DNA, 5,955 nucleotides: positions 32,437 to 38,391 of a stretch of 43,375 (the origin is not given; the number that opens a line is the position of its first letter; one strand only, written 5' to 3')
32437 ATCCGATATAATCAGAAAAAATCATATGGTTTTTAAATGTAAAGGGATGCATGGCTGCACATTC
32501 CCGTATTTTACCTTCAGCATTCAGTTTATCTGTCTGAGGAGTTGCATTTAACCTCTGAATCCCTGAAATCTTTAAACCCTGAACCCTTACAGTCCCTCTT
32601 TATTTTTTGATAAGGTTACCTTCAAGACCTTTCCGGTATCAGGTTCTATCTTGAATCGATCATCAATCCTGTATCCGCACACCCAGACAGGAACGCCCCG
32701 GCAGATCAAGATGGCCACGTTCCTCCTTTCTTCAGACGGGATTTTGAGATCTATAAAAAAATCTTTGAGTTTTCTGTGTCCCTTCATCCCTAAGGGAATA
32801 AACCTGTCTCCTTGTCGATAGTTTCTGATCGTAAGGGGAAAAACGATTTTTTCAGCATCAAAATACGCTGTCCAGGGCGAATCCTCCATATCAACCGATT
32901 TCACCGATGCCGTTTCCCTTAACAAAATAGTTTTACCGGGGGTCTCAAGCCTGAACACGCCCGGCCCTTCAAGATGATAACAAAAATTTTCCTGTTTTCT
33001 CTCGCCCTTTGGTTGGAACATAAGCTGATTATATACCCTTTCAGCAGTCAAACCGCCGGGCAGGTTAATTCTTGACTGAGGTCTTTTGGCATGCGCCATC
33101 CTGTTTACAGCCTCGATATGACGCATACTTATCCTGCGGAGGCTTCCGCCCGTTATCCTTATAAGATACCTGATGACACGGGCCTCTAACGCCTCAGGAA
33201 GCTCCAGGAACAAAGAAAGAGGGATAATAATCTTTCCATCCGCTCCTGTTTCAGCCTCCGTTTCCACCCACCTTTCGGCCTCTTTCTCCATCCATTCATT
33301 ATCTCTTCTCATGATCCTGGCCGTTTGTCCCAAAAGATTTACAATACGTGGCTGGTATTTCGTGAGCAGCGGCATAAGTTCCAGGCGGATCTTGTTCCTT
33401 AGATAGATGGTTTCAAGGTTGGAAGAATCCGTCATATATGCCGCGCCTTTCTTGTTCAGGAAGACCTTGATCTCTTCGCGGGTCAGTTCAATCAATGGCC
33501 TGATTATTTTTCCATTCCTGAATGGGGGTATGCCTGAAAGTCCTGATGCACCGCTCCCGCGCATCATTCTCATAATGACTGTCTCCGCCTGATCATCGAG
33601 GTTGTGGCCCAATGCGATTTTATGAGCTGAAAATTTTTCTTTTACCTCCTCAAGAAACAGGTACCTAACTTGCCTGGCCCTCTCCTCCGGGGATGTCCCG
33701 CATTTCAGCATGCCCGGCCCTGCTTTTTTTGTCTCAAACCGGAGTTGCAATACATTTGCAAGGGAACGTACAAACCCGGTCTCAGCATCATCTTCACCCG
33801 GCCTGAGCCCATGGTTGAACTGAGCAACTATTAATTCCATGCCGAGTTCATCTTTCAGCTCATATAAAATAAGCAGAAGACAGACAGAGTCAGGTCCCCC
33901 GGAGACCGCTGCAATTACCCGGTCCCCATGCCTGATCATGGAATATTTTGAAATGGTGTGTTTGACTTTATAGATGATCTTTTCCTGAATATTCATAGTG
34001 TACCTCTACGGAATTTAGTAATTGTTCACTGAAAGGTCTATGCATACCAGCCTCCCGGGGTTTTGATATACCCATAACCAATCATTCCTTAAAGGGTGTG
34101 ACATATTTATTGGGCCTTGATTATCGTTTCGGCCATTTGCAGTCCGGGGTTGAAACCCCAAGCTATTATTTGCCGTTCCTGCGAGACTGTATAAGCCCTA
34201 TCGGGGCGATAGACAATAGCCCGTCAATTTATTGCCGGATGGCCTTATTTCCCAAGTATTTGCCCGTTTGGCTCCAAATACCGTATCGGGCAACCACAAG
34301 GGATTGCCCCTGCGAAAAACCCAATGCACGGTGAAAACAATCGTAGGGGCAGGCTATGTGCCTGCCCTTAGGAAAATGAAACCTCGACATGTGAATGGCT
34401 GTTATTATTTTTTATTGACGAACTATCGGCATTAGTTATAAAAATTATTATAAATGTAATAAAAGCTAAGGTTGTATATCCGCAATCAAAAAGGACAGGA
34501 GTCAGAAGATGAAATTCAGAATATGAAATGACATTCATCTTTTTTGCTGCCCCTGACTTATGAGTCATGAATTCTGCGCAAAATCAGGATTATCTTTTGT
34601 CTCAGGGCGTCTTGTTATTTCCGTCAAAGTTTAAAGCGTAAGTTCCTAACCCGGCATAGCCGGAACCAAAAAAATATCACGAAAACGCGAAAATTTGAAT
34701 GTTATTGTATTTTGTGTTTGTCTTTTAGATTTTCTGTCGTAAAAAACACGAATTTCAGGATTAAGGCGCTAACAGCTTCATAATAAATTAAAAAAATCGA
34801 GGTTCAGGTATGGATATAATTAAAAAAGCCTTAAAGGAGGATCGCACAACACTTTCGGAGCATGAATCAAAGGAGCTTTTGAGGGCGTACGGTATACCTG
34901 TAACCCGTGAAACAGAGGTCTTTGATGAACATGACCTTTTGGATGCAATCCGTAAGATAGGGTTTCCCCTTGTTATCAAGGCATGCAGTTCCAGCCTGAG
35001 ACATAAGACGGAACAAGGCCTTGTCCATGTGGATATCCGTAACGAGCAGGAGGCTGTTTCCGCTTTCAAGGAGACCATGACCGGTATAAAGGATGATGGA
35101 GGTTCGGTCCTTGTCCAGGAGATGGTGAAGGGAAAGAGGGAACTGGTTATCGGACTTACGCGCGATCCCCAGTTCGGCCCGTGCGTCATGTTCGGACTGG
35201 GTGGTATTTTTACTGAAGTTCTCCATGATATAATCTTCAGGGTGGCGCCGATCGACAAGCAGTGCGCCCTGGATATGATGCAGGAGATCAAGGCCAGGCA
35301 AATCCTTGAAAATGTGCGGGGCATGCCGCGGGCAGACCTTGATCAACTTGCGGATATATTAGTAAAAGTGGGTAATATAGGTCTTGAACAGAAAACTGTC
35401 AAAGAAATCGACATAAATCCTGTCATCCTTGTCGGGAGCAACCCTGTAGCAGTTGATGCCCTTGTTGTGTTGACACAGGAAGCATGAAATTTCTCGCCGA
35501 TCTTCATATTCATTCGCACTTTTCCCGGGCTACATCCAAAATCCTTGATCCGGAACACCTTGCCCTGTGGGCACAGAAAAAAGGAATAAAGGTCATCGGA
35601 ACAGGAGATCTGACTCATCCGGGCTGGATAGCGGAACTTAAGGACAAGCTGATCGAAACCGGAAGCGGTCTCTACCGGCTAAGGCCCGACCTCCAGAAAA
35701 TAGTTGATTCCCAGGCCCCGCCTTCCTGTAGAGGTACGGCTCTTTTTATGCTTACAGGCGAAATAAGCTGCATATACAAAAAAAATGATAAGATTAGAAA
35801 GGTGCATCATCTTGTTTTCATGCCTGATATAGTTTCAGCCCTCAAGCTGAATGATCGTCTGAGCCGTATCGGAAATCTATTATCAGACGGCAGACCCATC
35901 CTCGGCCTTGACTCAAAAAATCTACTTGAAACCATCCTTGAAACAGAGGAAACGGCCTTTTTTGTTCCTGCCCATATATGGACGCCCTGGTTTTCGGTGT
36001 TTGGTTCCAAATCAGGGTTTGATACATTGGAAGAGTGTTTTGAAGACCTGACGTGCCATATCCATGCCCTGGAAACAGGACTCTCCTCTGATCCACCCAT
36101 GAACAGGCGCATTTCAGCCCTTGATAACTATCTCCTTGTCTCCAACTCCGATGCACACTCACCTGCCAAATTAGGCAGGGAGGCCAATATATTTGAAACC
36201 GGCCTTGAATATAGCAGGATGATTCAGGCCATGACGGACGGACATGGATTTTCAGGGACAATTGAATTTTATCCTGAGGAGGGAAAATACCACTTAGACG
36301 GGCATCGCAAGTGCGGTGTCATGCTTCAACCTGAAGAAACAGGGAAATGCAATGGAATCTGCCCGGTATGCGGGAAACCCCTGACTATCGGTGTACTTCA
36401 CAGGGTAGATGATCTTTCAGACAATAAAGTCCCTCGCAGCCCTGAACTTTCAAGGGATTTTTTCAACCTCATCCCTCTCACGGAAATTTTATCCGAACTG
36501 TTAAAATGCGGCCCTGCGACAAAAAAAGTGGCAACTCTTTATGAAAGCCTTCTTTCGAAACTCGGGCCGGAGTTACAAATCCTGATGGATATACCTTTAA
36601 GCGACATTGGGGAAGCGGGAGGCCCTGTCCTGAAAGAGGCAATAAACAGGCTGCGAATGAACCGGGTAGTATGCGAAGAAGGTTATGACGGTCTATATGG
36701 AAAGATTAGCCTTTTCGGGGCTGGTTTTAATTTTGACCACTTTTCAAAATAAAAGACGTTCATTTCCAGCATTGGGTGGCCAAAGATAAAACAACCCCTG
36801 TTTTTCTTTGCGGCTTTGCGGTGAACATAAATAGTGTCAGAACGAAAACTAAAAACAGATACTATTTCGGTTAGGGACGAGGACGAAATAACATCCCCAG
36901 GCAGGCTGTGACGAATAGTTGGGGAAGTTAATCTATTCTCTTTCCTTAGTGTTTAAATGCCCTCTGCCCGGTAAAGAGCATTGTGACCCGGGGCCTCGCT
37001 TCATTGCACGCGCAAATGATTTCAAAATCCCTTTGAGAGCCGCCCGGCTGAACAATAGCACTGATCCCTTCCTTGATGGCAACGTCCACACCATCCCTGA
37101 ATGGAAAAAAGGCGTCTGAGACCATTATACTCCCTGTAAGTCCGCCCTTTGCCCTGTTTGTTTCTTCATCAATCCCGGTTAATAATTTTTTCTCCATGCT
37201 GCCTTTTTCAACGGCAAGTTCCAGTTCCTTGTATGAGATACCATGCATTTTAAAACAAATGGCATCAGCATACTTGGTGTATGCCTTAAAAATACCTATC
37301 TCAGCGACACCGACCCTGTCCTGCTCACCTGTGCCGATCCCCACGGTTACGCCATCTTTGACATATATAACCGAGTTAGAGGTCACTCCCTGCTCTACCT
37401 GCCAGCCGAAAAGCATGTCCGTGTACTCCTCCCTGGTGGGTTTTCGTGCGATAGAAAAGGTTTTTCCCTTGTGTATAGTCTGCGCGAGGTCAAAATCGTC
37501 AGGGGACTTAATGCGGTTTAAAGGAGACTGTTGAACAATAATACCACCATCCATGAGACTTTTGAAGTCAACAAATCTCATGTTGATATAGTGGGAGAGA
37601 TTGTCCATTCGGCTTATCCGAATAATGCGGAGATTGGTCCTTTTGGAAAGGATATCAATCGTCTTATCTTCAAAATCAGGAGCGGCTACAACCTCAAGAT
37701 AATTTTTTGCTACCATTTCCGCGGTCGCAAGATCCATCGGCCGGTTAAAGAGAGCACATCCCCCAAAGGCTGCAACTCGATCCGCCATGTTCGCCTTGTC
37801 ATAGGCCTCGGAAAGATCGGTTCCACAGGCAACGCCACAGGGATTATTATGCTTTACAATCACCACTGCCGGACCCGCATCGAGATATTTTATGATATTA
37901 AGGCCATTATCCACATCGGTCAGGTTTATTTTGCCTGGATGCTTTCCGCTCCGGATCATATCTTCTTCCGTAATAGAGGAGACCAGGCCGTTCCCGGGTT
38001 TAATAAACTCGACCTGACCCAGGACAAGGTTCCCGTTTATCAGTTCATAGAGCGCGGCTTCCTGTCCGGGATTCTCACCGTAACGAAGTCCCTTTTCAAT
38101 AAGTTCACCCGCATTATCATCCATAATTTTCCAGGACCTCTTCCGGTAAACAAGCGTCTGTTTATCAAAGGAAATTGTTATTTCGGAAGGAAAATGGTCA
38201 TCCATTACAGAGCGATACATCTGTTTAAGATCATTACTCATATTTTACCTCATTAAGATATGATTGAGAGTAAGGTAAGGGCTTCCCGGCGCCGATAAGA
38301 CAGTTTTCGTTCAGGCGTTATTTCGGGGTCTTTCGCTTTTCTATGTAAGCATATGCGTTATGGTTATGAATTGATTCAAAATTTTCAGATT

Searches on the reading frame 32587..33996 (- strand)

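Call 27: search_protein_families(library=pfam, proteins=[window:32587-33996:-], max_evalue=0.00001)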
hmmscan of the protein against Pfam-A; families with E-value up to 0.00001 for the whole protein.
window:32587-33996:- (469 aa): 3 families
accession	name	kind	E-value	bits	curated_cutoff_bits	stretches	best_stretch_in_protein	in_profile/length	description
PF01171.26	ATP_bind_3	-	3.1e-47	161.1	27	1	27-205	2-181/182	PP-loop family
PF11734.13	TilS_C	-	1.5e-17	63.1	22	1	388-455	1-68/74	TilS substrate C-terminal domain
PF09179.16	TilS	-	1.6e-08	35.1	21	1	260-325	3-66/67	TilS substrate binding domain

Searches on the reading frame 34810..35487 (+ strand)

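Call 27: search_protein_families(library=pfam, proteins=[window:34810-35487:+], max_evalue=0.00001)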
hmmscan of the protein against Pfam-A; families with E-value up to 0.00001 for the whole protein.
window:34810-35487:+ (225 aa): 2 families
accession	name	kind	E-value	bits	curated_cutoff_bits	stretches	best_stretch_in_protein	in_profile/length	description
PF13549.11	ATP-grasp_5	-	2.3e-64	217.2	27.6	1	6-221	1-221/221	ATP-grasp domain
PF08442.15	ATP-grasp_2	-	5.8e-08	33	29.5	1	15-206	2-201/202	ATP-grasp domain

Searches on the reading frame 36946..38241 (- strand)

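Call 38: search_protein_families(library=pfam, proteins=[window:36946-38241:-], max_evalue=0.001)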
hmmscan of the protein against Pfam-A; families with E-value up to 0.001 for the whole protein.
window:36946-38241:- (431 aa): 1 family
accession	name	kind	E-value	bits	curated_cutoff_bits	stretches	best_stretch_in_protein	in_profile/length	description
PF01808.24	AICARFT_IMPCHas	-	5.2e-59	200.7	25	1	49-317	76-309/311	AICARFT/IMPCHase bienzyme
